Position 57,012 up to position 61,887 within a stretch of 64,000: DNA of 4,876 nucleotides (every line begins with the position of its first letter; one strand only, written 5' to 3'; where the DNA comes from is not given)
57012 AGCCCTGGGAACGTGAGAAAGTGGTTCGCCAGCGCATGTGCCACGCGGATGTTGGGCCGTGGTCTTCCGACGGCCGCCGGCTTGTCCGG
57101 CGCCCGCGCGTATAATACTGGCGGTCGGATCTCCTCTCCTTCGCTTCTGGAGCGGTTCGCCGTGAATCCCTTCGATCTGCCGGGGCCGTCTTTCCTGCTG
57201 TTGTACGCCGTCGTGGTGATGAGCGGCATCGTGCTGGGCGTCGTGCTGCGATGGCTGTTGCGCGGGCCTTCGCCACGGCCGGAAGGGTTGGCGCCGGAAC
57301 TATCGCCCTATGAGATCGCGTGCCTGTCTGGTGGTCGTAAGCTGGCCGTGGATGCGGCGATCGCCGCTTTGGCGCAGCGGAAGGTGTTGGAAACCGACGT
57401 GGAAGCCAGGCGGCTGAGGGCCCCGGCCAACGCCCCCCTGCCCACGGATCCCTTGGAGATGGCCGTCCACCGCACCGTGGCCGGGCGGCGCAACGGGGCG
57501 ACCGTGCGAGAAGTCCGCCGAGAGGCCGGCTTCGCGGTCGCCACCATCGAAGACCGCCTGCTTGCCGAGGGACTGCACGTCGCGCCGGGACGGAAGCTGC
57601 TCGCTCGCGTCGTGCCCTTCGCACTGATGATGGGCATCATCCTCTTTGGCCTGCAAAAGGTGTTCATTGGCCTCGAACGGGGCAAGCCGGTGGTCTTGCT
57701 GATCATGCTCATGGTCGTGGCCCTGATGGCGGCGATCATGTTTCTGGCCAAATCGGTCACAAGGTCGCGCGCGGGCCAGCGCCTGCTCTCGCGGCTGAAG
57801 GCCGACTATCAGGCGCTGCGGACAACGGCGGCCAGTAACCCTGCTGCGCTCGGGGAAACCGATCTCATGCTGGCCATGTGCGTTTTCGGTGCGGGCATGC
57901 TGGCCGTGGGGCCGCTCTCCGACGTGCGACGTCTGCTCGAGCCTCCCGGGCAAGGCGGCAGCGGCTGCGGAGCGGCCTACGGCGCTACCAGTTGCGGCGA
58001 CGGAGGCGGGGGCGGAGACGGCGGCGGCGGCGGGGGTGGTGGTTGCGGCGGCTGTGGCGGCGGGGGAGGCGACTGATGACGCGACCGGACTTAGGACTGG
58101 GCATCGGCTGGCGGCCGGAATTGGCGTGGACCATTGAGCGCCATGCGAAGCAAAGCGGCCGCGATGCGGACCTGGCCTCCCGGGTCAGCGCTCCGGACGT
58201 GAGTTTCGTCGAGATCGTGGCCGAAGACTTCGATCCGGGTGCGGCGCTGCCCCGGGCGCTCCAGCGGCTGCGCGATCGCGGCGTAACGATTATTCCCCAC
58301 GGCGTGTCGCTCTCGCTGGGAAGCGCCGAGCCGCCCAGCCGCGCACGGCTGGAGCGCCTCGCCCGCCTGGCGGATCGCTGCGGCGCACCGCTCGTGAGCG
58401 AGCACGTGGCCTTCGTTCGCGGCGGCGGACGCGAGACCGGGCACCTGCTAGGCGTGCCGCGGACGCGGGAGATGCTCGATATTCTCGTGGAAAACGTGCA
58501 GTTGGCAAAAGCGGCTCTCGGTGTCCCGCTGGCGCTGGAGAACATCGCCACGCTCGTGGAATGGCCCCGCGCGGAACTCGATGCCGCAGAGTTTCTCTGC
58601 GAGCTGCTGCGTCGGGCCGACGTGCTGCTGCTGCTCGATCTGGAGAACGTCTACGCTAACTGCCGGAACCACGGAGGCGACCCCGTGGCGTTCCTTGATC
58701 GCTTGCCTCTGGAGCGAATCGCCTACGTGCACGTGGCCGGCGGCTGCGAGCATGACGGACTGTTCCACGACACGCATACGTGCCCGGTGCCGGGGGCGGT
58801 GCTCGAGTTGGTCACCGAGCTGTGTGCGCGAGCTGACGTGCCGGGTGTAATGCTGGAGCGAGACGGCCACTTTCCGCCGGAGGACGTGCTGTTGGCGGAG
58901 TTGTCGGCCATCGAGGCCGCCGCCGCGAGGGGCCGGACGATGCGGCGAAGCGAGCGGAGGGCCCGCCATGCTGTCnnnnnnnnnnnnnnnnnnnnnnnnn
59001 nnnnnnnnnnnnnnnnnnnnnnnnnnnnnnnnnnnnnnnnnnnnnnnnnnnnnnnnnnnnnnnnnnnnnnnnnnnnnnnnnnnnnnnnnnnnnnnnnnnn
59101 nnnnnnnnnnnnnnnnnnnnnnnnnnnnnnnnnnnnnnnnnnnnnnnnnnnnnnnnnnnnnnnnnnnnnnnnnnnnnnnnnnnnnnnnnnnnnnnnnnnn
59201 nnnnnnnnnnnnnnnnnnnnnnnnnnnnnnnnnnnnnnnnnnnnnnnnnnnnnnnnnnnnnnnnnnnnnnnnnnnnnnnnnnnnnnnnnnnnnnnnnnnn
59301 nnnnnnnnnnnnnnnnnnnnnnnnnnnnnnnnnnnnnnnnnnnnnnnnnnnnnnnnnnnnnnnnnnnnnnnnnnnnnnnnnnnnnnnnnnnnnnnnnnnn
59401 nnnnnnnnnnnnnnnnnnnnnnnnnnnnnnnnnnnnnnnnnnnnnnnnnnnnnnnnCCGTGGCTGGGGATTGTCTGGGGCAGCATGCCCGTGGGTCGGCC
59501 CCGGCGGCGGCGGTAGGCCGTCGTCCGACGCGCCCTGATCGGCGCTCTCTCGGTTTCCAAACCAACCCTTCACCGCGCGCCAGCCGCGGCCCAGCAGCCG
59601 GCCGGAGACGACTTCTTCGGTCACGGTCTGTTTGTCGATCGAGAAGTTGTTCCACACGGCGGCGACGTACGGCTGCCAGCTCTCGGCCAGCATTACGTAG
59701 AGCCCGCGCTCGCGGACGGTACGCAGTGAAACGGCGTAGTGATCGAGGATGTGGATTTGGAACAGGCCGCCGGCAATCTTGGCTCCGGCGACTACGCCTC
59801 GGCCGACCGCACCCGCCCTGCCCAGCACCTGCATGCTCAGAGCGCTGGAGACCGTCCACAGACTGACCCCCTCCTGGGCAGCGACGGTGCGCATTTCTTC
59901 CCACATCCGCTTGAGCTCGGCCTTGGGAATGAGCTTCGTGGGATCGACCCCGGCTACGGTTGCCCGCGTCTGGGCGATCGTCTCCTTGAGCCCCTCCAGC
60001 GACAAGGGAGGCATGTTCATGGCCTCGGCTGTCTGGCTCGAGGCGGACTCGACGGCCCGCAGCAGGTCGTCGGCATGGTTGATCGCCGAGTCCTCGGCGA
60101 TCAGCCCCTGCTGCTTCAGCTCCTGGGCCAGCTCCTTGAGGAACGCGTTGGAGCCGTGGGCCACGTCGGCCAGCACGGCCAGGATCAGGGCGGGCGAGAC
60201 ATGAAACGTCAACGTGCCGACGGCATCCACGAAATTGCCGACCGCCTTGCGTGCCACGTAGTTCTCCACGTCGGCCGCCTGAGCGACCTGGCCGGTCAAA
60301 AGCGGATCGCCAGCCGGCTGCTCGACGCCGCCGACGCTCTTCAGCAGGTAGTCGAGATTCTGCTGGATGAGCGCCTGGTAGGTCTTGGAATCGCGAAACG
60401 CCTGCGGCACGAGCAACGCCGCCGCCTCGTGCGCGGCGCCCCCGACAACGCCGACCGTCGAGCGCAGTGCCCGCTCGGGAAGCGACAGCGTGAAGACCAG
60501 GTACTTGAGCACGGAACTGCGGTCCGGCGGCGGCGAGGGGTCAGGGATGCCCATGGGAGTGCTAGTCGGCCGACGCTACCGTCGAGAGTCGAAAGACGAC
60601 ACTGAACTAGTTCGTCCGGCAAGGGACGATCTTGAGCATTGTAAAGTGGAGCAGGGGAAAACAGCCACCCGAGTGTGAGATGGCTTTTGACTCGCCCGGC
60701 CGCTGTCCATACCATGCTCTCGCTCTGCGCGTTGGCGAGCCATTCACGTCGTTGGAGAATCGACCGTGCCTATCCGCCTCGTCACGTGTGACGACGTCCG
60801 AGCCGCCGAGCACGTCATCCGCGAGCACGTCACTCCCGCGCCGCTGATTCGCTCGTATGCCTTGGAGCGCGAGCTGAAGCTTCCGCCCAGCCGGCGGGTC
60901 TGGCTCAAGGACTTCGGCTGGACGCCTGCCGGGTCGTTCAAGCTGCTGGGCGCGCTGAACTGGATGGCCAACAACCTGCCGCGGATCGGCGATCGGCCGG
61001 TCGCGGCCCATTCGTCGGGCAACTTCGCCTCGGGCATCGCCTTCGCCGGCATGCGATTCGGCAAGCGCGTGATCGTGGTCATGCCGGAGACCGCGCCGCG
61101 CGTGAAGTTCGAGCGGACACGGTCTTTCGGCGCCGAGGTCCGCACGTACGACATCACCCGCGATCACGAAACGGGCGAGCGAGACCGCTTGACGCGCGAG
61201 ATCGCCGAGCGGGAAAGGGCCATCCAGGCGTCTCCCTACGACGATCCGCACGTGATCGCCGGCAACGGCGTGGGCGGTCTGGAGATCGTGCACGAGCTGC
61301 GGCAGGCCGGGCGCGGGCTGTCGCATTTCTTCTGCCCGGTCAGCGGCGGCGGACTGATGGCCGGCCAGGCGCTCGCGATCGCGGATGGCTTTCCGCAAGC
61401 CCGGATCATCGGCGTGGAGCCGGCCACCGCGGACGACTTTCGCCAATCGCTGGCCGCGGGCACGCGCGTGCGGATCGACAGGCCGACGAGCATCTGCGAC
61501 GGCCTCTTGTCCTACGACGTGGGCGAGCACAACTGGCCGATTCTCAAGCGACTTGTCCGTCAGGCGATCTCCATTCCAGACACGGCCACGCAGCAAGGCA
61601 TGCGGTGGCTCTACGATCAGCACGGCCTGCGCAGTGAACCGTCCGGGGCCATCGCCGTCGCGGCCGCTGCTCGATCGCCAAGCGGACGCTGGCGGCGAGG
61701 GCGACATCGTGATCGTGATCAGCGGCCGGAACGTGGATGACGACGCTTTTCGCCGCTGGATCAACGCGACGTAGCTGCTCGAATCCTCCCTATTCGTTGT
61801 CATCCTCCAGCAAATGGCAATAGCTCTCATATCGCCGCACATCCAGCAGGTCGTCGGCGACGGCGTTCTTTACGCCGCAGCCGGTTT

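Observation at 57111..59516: TIGR04222-like membrane protein with Gly/Cys tail + DUF692 (MNIO) + small partner: possible membrane-tethered RiPP-like Cys-modification system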

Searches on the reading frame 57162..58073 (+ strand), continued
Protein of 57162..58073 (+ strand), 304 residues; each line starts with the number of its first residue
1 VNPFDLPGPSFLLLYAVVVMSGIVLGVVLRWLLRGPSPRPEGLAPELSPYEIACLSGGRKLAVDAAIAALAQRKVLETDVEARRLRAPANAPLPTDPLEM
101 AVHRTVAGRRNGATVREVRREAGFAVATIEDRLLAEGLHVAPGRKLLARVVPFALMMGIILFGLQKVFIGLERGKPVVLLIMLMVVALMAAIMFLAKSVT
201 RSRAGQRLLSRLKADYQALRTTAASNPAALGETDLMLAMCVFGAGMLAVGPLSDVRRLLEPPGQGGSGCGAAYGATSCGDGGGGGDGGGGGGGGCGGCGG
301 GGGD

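Call 92: find_encoding_contigs(protein=P0271, flank=4000, max_places=3)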
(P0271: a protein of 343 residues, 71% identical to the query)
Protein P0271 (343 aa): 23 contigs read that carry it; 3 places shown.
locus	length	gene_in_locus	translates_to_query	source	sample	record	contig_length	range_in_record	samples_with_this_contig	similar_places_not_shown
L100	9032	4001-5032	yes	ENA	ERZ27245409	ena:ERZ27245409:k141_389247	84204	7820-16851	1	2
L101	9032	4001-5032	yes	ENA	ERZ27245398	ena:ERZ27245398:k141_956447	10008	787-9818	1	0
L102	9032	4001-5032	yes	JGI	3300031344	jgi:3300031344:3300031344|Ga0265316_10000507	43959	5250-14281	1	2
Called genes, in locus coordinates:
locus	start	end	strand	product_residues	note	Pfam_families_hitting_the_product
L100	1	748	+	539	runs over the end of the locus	-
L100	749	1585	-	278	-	PF03781:FGE-sulfatase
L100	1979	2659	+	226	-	-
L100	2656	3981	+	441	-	PF13231:PMT_2, PF02366:PMT, PF16192:PMT_4TMC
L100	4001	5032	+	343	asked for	PF04055:Radical_SAM, PF13186:SPASM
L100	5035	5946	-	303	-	-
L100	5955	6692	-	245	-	-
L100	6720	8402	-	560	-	PF13241:NAD_binding_7 (faint), PF02254:TrkA_N, PF02080:TrkA_C (weak), PF07885:Ion_trans_2, PF02254:TrkA_N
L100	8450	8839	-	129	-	PF11141:DUF2914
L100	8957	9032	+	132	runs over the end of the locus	-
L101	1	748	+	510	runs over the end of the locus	?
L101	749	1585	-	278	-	PF03781:FGE-sulfatase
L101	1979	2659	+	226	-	-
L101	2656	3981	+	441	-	PF13231:PMT_2, PF02366:PMT, PF16192:PMT_4TMC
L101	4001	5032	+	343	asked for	PF04055:Radical_SAM, PF13186:SPASM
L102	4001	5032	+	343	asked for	PF04055:Radical_SAM, PF13186:SPASM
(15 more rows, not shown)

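Call 93: find_encoding_contigs(protein=P0286, flank=4000, max_places=2)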
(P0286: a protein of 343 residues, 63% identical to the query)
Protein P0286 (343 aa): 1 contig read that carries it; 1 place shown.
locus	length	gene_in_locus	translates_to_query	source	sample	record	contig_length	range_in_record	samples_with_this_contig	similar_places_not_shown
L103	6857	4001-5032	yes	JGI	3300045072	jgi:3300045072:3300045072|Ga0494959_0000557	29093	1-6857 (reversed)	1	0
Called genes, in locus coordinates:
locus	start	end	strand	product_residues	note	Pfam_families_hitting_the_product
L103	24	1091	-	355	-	-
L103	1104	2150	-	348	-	-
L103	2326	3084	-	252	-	PF13462:Thioredoxin_4, PF01323:DSBA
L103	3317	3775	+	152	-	-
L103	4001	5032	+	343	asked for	PF04055:Radical_SAM, PF13186:SPASM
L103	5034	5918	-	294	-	-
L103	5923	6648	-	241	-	-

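Call 95: find_encoding_contigs(protein=P0352, flank=3000, max_places=1)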
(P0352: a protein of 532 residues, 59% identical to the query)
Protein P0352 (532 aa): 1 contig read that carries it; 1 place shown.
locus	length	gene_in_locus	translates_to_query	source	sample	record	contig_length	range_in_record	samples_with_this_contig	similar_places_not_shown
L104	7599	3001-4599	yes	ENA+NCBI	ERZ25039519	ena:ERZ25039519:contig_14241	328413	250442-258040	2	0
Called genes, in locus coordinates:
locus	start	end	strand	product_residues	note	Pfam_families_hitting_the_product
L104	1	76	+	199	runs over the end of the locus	-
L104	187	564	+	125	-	-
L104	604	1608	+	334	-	PF13180:PDZ_2 (faint), PF17820:PDZ_6 (weak)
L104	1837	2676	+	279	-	PF20434:BD-FAE, PF07859:Abhydrolase_3, PF00326:Peptidase_S9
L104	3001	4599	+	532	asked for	PF04055:Radical_SAM, PF13186:SPASM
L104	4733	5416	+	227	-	PF00072:Response_reg, PF00486:Trans_reg_C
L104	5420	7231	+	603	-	PF00672:HAMP, PF00989:PAS, PF08448:PAS_4, PF13426:PAS_9, PF00512:HisKA, PF13581:HATPase_c_2 (faint), PF02518:HATPase_c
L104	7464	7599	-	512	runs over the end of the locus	PF02321:OEP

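Call 96: find_encoding_contigs(protein=P0365, flank=3000, max_places=1)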
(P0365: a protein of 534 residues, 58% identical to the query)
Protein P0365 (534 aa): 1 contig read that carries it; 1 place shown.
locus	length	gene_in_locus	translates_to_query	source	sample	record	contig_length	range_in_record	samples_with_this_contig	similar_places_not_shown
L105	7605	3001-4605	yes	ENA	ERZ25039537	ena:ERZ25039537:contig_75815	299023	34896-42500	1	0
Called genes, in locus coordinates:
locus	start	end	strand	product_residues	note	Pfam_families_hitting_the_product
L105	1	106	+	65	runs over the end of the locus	-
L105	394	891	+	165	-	-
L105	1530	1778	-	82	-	-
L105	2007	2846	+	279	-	PF20434:BD-FAE, PF07859:Abhydrolase_3, PF00326:Peptidase_S9 (weak)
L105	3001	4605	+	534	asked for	PF04055:Radical_SAM, PF13186:SPASM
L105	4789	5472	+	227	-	PF00072:Response_reg, PF00486:Trans_reg_C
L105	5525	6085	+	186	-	-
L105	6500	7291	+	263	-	PF00512:HisKA, PF02518:HATPase_c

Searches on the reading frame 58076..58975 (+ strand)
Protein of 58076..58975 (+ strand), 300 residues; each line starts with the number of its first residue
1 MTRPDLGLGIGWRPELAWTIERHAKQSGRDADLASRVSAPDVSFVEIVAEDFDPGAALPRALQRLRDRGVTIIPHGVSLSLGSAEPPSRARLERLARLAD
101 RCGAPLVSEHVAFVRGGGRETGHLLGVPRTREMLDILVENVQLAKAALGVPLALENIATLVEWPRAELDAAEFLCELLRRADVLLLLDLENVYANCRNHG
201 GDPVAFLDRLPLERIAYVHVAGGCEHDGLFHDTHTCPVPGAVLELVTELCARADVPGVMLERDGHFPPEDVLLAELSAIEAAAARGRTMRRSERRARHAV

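Call 5: search_protein_families(library=ncbifam, proteins=[window:58076-58975:+], max_evalue=0.01)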
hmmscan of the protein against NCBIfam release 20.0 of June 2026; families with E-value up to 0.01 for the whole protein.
window:58076-58975:+ (300 aa): 5 families
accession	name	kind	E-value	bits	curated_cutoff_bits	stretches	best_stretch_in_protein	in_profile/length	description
NF050167.1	MNIO_BufB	equivalog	2.7e-56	190.8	310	1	38-278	16-260/262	MNIO family bufferin maturase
NF003818.2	PRK05409.1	equivalog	9.7e-47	159.7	360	1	35-281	16-262/264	HvfB family MNIO-type RiPP peptide maturase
NF050151.1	RiPP_MNIO_ApyH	equivalog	2e-29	102.7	400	1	68-277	53-274/283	multinuclear non-heme iron-dependent oxidative enzyme ApyH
NF050165.1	MNIO_ChrH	equivalog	4.3e-13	49.1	600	1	72-265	59-260/363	MNIO family chryseobactin maturase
TIGR04159.2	methbact_MbnB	equivalog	1.3e-08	34.7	325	1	93-280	71-256/261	methanobactin biosynthesis protein MbnB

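Call 6: search_protein_families(library=pfam, proteins=[window:58076-58975:+], max_evalue=0.01)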
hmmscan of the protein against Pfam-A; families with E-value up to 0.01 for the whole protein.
window:58076-58975:+ (300 aa): 2 families
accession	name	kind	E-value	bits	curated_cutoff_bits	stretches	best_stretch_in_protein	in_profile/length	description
PF05114.20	MbnB_TglH_ChrH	-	1.4e-75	254.4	25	1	37-282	16-261/263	RiPP precursor modification enzyme MbnB/TglH/ChrH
PF01261.30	AP_endonuc_2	-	2.5e-13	50.8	31.1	1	58-244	30-210/249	Xylose isomerase-like TIM barrel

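Call 31: search_solved_structures(query=window:58076-58975:+, max_evalue=0.001, show_alignments=3)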
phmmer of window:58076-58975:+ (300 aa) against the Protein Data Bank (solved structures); distinct sequences matched with E-value up to 0.001: 4.
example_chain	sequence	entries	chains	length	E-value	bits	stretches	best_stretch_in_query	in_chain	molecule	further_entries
8hci_D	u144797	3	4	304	2.8e-25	92.3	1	64-266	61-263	DUF692 family protein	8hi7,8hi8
3bww_A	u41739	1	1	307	1.7e-23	86.5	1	42-224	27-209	Protein of unknown function DUF692/COG3220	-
7tcr_A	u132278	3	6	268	1.6e-05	27.5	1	92-264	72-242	Methanobactin biosynthesis cassette protein MbnB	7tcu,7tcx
7tcw_A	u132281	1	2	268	0.00023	23.7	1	93-260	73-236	Methanobactin biosynthesis cassette protein MbnB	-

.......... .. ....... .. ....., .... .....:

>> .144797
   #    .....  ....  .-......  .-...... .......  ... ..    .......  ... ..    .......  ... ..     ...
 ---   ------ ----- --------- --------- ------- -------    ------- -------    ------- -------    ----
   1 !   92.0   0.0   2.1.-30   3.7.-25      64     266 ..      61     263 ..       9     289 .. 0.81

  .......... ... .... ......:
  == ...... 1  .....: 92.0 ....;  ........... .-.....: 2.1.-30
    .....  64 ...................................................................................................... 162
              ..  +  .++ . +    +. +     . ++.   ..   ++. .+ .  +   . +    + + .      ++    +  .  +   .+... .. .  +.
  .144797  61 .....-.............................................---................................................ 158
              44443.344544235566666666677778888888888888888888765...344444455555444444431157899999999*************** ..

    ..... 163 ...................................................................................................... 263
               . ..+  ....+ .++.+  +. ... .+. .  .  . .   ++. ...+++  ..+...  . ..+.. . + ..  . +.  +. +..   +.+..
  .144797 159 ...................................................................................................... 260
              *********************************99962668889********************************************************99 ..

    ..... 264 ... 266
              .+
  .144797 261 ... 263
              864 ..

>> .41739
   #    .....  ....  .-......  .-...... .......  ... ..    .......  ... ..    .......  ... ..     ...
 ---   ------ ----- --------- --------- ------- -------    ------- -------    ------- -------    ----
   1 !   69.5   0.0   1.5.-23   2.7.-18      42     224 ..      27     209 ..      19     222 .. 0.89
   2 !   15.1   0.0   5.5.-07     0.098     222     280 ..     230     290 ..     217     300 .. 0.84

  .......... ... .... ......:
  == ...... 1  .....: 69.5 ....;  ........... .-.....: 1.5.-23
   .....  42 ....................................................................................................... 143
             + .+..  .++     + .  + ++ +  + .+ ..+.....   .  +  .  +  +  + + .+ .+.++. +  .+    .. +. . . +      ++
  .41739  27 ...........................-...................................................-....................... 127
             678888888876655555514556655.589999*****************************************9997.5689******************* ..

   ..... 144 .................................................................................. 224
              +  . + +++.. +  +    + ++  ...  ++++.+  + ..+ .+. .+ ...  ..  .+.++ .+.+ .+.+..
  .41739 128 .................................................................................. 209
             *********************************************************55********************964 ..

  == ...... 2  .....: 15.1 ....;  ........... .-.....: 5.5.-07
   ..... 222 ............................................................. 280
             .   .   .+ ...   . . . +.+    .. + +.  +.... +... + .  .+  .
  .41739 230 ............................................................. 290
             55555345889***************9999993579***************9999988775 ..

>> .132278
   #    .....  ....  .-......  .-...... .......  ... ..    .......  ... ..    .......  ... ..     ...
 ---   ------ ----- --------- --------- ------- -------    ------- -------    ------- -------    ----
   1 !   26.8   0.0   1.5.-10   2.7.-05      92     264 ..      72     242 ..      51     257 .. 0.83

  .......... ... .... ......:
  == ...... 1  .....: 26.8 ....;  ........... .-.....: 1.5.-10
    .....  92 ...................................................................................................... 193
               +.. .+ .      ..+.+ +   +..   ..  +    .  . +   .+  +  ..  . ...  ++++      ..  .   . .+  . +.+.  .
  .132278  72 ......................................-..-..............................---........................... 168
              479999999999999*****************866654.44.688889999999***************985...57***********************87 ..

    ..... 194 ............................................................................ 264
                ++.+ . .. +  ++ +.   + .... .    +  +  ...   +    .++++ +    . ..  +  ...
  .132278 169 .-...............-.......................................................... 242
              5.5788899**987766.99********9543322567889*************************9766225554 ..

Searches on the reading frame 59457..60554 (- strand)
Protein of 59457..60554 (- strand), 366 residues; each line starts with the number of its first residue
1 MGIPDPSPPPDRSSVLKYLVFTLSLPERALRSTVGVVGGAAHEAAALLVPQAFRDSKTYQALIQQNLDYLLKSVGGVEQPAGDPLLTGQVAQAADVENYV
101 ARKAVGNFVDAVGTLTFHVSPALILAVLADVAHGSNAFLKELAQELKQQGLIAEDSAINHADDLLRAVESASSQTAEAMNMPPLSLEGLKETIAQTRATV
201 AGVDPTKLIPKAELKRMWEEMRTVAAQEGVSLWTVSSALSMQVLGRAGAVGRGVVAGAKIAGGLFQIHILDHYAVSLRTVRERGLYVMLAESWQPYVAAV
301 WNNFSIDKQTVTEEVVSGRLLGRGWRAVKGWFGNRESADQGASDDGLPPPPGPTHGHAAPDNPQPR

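Call 55: search_protein_families(library=pfam, proteins=[window:59457-60554:-], max_evalue=0.001)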
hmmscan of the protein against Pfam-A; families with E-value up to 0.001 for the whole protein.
window:59457-60554:- (366 aa): 0 families

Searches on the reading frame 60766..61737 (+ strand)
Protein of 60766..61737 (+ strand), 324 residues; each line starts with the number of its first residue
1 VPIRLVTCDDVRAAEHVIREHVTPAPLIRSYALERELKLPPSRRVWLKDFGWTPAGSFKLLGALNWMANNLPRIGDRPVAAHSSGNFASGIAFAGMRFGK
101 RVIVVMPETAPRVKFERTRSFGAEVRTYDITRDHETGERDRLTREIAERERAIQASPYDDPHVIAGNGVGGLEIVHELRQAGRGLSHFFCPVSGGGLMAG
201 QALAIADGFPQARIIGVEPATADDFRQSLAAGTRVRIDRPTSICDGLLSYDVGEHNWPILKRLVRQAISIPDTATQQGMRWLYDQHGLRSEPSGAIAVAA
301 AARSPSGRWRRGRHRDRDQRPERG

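Call 55: search_protein_families(library=pfam, proteins=[window:60766-61737:+], max_evalue=0.001)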
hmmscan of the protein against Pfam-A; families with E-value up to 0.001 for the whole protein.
window:60766-61737:+ (324 aa): 1 family
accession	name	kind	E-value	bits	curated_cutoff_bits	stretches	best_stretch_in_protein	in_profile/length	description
PF00291.31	PALP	-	5.9e-64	216.7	35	1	18-303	1-278/295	Pyridoxal-phosphate dependent enzyme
